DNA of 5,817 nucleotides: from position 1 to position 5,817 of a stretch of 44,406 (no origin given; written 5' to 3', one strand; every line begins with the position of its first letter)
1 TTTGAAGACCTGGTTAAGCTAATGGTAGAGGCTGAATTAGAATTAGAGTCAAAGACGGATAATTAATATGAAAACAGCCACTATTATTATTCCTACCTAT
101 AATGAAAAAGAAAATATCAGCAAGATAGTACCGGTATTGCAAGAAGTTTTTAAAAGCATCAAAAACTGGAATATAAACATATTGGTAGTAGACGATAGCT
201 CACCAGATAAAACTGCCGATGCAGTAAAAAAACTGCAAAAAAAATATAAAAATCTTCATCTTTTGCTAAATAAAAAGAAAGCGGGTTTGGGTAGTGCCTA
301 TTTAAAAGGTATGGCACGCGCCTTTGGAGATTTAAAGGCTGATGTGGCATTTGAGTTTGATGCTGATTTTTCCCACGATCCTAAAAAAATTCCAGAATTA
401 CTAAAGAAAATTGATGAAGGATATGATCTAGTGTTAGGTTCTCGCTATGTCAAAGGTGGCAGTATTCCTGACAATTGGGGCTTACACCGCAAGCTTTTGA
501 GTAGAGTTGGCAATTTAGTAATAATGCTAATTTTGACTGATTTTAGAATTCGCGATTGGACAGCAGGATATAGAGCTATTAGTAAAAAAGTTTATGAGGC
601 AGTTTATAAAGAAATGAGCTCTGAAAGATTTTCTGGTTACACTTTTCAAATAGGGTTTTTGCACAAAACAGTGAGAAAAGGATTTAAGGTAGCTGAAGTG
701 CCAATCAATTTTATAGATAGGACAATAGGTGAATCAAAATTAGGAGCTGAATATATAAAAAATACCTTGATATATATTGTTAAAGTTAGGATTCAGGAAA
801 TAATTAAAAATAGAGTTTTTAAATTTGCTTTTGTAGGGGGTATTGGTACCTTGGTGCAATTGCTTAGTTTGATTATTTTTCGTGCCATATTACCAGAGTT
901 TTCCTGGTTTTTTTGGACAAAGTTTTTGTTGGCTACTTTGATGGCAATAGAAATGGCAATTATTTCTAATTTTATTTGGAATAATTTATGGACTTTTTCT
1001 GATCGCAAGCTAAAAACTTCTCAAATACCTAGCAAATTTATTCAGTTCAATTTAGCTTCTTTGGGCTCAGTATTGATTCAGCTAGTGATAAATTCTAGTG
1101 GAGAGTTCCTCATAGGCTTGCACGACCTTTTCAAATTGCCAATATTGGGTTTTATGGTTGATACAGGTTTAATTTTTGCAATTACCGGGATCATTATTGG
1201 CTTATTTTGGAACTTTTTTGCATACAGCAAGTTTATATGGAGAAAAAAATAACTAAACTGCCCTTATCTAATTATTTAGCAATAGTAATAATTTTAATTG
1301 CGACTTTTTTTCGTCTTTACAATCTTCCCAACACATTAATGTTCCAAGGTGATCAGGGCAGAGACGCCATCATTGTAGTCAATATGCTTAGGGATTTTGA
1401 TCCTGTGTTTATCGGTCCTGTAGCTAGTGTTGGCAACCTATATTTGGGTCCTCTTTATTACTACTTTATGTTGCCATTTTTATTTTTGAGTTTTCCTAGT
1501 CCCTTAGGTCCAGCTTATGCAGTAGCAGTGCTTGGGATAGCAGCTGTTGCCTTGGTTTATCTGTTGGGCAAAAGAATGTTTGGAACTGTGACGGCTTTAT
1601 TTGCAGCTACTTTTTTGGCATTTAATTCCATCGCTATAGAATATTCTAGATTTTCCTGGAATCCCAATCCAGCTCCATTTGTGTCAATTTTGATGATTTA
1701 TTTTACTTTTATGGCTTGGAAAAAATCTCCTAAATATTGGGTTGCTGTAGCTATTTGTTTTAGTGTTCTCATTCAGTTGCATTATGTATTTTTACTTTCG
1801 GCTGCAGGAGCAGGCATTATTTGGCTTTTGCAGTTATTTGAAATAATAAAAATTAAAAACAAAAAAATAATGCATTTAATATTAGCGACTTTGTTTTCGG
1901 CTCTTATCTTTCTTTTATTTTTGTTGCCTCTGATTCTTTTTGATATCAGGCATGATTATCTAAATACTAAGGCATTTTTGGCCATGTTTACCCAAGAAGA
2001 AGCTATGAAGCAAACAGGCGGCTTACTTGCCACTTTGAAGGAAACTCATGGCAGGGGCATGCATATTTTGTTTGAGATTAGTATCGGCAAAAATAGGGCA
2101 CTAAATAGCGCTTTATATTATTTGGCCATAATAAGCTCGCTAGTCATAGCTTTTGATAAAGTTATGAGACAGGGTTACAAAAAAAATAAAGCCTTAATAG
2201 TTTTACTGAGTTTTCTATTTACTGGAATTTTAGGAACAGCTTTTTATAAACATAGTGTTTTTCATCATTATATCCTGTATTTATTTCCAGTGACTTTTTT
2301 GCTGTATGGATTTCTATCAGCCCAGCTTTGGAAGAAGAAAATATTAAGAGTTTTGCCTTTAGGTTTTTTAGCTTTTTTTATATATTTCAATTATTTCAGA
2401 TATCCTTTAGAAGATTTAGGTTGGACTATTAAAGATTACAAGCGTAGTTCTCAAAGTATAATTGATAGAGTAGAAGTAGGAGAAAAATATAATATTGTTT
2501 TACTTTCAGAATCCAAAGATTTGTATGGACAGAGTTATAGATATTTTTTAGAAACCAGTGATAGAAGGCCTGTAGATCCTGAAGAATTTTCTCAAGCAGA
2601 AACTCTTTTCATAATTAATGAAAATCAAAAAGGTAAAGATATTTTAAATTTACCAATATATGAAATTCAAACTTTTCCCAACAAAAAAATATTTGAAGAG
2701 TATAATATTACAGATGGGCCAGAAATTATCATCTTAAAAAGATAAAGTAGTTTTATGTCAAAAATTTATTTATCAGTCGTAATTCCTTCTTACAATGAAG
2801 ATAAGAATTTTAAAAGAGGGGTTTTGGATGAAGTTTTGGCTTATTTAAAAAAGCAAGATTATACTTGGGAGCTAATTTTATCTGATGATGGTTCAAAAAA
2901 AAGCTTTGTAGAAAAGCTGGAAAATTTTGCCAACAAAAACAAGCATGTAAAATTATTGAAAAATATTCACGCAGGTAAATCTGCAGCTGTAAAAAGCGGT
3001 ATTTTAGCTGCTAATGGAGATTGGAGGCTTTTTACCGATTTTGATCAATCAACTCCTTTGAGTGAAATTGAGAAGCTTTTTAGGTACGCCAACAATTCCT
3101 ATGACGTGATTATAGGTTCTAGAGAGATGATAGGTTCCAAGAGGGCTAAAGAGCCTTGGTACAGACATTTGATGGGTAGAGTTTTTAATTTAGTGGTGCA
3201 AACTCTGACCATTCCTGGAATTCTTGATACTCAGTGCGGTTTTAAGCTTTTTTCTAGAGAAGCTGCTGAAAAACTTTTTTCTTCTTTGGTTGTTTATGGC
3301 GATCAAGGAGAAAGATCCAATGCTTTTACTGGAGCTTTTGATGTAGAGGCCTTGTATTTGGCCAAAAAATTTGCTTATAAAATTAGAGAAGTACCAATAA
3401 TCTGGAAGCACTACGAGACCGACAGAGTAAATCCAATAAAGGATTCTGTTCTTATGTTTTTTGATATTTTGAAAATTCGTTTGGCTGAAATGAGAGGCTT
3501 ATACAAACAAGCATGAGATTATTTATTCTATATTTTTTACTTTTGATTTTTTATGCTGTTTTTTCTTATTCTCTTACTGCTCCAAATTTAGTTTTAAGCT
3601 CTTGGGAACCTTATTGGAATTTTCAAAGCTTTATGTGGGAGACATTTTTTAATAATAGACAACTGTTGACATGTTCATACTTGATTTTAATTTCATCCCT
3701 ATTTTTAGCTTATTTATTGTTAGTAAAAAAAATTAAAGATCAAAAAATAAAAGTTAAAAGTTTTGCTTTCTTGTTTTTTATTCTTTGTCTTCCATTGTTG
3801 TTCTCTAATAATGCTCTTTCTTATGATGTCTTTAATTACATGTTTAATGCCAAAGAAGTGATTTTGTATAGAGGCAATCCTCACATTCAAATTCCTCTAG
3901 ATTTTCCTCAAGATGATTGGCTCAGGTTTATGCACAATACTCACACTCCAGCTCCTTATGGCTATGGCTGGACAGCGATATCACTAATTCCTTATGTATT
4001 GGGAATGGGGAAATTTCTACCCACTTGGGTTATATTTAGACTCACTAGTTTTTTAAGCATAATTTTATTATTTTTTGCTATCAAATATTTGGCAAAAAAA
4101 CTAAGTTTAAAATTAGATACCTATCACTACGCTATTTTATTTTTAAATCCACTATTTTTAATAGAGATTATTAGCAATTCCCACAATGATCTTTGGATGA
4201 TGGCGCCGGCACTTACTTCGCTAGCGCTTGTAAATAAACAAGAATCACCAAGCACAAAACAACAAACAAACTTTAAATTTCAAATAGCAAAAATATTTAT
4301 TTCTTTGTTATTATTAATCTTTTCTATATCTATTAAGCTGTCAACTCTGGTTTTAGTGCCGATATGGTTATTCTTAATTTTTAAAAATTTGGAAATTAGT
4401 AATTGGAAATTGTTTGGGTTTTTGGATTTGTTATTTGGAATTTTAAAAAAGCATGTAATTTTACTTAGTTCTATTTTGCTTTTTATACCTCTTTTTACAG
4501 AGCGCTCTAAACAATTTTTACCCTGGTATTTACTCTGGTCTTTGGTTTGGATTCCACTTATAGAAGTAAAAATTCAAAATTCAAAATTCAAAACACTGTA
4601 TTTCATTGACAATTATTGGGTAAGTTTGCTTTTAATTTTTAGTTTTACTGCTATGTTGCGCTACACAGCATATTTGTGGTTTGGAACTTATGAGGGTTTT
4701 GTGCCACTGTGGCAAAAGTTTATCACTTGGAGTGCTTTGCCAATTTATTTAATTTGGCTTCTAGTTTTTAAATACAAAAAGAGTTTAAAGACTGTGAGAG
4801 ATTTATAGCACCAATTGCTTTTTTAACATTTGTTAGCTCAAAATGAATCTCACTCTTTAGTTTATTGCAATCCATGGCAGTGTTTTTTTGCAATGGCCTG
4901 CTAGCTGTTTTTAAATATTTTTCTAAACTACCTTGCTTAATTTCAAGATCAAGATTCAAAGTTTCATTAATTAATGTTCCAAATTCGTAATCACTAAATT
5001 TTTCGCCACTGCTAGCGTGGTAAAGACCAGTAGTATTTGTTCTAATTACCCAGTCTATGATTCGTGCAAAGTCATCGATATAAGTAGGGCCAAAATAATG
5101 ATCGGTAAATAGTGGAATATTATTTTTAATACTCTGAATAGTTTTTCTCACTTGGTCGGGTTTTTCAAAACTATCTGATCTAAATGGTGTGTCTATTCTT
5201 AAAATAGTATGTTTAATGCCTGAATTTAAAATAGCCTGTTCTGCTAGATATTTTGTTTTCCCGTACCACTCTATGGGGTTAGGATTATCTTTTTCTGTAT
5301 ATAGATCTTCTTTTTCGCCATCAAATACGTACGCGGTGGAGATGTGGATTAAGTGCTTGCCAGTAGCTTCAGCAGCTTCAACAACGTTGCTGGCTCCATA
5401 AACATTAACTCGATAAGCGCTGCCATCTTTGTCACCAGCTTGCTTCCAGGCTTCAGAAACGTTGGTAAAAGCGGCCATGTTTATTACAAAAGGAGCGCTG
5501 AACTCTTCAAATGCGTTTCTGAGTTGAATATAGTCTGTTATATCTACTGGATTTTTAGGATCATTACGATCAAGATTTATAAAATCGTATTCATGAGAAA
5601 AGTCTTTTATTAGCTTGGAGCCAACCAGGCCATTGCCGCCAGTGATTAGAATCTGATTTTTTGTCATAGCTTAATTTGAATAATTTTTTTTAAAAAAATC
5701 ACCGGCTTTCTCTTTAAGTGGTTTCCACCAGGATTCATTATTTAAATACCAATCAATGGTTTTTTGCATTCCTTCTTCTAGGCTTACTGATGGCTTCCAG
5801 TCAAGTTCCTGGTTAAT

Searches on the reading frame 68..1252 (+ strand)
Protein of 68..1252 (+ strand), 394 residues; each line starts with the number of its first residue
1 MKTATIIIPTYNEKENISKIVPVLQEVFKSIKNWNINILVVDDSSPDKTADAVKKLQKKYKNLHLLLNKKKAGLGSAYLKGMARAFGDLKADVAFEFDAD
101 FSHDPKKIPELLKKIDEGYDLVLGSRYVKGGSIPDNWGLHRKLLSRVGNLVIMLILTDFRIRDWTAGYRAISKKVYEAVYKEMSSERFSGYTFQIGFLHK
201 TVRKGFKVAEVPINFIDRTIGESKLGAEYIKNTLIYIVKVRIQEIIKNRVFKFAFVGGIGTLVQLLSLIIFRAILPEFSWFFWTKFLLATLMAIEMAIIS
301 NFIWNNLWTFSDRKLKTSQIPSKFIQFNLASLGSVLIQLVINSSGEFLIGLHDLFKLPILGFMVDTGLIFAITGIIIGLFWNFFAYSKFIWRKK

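Call 5: search_protein_families(library=pfam, proteins=[window:68-1252:+], max_evalue=0.001)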
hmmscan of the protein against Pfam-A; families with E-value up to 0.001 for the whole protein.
window:68-1252:+ (394 aa): 3 families
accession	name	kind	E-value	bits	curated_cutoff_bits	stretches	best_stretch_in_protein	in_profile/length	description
PF00535.33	Glycos_transf_2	-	9.1e-30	104.2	23.3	1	5-174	1-162/168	Glycosyl transferase family 2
PF04138.20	GtrA_DPMS_TM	-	3.5e-17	63.1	26.1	1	252-391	1-117/117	GtrA/DPMS, transmembrane domain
PF10111.15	Glyco_tranf_2_2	-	0.00017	21.6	27.3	1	5-111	1-102/276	Glycosyltransferase like family 2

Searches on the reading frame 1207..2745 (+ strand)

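Call 5: search_protein_families(library=pfam, proteins=[window:1207-2745:+], max_evalue=0.001)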
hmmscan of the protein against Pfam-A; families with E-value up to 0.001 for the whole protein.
window:1207-2745:+ (512 aa): 1 family
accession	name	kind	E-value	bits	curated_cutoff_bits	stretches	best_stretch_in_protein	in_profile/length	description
PF13231.12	PMT_2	-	2.7e-06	28.1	26.1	1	98-232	20-152/160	Dolichyl-phosphate-mannose-protein mannosyltransferase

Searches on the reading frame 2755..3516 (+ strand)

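Call 5: search_protein_families(library=pfam, proteins=[window:2755-3516:+], max_evalue=0.001)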
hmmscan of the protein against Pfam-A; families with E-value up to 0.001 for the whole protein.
window:2755-3516:+ (253 aa): 3 families
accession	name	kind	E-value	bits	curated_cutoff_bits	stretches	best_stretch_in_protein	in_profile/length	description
PF00535.33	Glycos_transf_2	-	2.9e-26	92.8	23.3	1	7-175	1-168/168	Glycosyl transferase family 2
PF10111.15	Glyco_tranf_2_2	-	6.6e-08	32.8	27.3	1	7-110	1-104/276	Glycosyltransferase like family 2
PF13641.12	Glyco_tranf_2_3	-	0.00046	20.7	27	1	6-131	3-131/230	Glycosyltransferase like family 2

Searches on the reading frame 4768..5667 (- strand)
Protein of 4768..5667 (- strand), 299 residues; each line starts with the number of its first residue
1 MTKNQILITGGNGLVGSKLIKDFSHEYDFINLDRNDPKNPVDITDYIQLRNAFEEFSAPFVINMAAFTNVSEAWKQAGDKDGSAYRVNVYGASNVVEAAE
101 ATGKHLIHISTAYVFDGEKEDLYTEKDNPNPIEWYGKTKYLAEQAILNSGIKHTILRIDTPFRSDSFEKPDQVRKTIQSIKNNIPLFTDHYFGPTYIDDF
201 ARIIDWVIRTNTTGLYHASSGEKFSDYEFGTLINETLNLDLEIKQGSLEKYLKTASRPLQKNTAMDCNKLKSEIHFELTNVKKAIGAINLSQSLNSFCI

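Call 5: search_protein_families(library=pfam, proteins=[window:4768-5667:-], max_evalue=0.001)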
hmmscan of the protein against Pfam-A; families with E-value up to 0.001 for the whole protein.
window:4768-5667:- (299 aa): 7 families
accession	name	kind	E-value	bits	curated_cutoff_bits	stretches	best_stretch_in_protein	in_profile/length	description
PF04321.23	RmlD_sub_bind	-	6.5e-56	189.9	27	1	5-287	2-280/287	RmlD substrate binding domain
PF01370.27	Epimerase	-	2.1e-20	73.6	20.9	1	6-211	1-228/240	NAD dependent epimerase/dehydratase family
PF16363.11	GDP_Man_Dehyd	-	8e-16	58.8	27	1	7-276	1-319/332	GDP-mannose 4,6 dehydratase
PF01073.25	3Beta_HSD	-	3.4e-11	43.1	22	1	31-149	43-160/280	3-beta hydroxysteroid dehydrogenase/isomerase family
PF07993.18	NAD_binding_4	-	2.9e-08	33.6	20.1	1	60-157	91-203/258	Male sterility protein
PF02719.21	Polysacc_synt_2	-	8e-07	29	20.2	1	42-147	62-150/293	Polysaccharide biosynthesis protein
PF13460.12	NAD_binding_10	-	5.6e-06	26.8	27.2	1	42-158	47-143/184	NAD(P)H-binding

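Call 9: search_protein_families(library=ncbifam, proteins=[window:4768-5667:-], max_evalue=0.001)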
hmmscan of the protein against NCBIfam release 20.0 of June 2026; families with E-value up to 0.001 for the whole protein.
window:4768-5667:- (299 aa): 15 families
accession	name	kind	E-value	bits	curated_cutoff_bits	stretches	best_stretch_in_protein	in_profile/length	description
TIGR01214.1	rmlD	equivalog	6.6e-51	173.1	224.05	1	5-286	1-279/285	dTDP-4-dehydrorhamnose reductase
NF007440.0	PRK09987.1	equivalog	5.3e-20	71.9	308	1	5-278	2-279/299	dTDP-4-dehydrorhamnose reductase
TIGR01179.1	galE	equivalog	3.3e-13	49.2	262.3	1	42-148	55-158/332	UDP-glucose 4-epimerase GalE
TIGR01181.1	dTDP_gluc_dehyt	equivalog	1.2e-11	44.2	365.1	1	41-277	57-295/321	dTDP-glucose 4,6-dehydratase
TIGR02197.1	heptose_epim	equivalog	1.2e-09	37.8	274.6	1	6-149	1-152/316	ADP-glyceromanno-heptose 6-epimerase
TIGR01777.1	yfcH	hypoth_equivalog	1.6e-07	31.2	207.35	1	6-137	1-138/292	TIGR01777 family oxidoreductase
TIGR02622.1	CDP_4_6_dhtase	equivalog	2.2e-06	27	278.45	1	27-143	45-162/352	CDP-glucose 4,6-dehydratase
NF042423.1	oxyalk_red_Shew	equivalog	2.3e-06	26.9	580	1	42-151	57-161/331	2-alkyl-3-oxoalkanoate reductase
TIGR01746.1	Thioester-redct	subfamily_domain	7.6e-06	25.4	213.35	1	86-153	110-187/371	thioester reductase domain-containing protein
NF042422.1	oxyalk_red_OleD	equivalog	1.4e-05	24.6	580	1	5-149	2-153/329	2-alkyl-3-oxoalkanoate reductase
TIGR03466.1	HpnA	hypoth_equivalog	1.8e-05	23.8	367.65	1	6-152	3-161/327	hopanoid-associated sugar epimerase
NF007956.0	PRK10675.1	subfamily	5.4e-05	22.5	394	1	42-146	58-160/338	UDP-glucose 4-epimerase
NF043036.1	ErythonDh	equivalog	8.6e-05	21.9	325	0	77-144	89-158/321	D-erythronate dehydrogenase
NF005754.0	PRK07578.1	equivalog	0.00012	22.1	167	1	5-56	2-53/200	short chain dehydrogenase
NF041293.1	G6PDh_Azf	equivalog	0.00038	20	400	0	4-126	3-135/252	NAD-dependent glucose-6-phosphate dehydrogenase Azf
